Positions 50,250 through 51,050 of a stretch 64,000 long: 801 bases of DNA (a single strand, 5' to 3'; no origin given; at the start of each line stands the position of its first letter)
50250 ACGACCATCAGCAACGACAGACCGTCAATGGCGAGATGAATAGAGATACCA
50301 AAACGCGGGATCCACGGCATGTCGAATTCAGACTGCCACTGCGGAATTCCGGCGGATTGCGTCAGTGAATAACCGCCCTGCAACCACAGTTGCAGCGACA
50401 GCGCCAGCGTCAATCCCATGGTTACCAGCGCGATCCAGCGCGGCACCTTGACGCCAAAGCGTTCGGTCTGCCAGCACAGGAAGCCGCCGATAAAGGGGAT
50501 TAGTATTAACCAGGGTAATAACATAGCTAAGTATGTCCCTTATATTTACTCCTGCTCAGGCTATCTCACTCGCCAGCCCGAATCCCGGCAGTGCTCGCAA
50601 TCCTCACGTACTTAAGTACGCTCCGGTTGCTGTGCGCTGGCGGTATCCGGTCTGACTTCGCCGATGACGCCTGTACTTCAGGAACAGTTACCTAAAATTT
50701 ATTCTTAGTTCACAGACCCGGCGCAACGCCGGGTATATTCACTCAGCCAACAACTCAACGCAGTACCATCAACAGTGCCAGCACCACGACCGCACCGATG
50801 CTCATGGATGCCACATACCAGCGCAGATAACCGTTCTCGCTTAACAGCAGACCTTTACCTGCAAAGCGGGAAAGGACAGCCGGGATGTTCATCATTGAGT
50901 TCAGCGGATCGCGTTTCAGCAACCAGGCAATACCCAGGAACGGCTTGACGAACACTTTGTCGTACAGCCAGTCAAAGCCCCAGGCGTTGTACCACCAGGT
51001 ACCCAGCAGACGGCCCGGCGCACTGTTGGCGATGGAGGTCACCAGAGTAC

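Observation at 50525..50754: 230-bp structured spacer inside the nuo operon with a perfect 14-bp palindrome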

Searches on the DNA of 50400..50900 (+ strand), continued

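Call 58: search_dna_similar(query=L002:1486-1636:+, collection=ecoli_genomes, mode=distant, max_rows=12, max_evalue=0.01, rows=spread)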
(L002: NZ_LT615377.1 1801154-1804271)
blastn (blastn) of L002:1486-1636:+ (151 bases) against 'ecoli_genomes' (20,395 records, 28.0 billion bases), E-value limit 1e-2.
Records with a match: 5436; places in all: 23575; records where one place covers at least 80% of the query: 5436.
Genomes with a match: 5425 of 5426; with a place that covers at least 80% of the query: 5425. Places per genome that has any: lowest 1, median 5, highest 8. On chromosomes: 23563 places; on plasmids: 12.
Best place of each record, by identity: >=99% 1516; 95-99% 2657; 90-95% 608; 80-90% 654; 60-80% 1.
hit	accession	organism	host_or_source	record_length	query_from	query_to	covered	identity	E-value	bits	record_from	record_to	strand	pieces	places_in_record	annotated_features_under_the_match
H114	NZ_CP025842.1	Escherichia coli strain 720632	Homo sapiens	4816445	1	151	100%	100.0%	1e-70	273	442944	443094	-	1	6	none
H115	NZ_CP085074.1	Escherichia coli strain P21_SE1_04.20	Homo sapiens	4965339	1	151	100%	100.0%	1e-70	273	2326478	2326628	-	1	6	none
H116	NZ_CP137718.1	Escherichia coli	missing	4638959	1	151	100%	100.0%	1e-70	273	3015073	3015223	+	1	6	none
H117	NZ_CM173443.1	Escherichia coli strain LAM_HS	laboratory stock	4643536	1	151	100%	100.0%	1e-70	273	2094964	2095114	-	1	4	none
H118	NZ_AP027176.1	Escherichia coli strain EH2252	Homo sapiens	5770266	1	151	100%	98.7%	7e-68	264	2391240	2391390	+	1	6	none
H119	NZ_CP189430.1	Escherichia coli strain AR144.2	dog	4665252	1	151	100%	98.7%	7e-68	264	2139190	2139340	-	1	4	none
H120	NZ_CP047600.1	Escherichia coli O84:H7 strain Trh52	Homo sapiens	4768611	1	151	100%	96.0%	2e-62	246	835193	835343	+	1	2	none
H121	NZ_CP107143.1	Escherichia coli strain S2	human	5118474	1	151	100%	95.4%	9e-61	242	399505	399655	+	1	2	none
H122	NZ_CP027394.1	Escherichia coli O104:H4 strain FDAARGOS_349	Homo sapiens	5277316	1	151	100%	95.4%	1e-59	238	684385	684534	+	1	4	none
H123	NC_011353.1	Escherichia coli O157:H7 str. EC4115 strain EC4115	-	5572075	1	151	100%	94.0%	5e-57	229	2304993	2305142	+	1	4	none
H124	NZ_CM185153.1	Escherichia coli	Human feces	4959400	1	148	98%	83.1%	1e-34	155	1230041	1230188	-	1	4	none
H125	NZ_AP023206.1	Escherichia coli strain TUM18781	Homo sapiens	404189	15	135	80%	81.8%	2e-24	120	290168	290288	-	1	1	none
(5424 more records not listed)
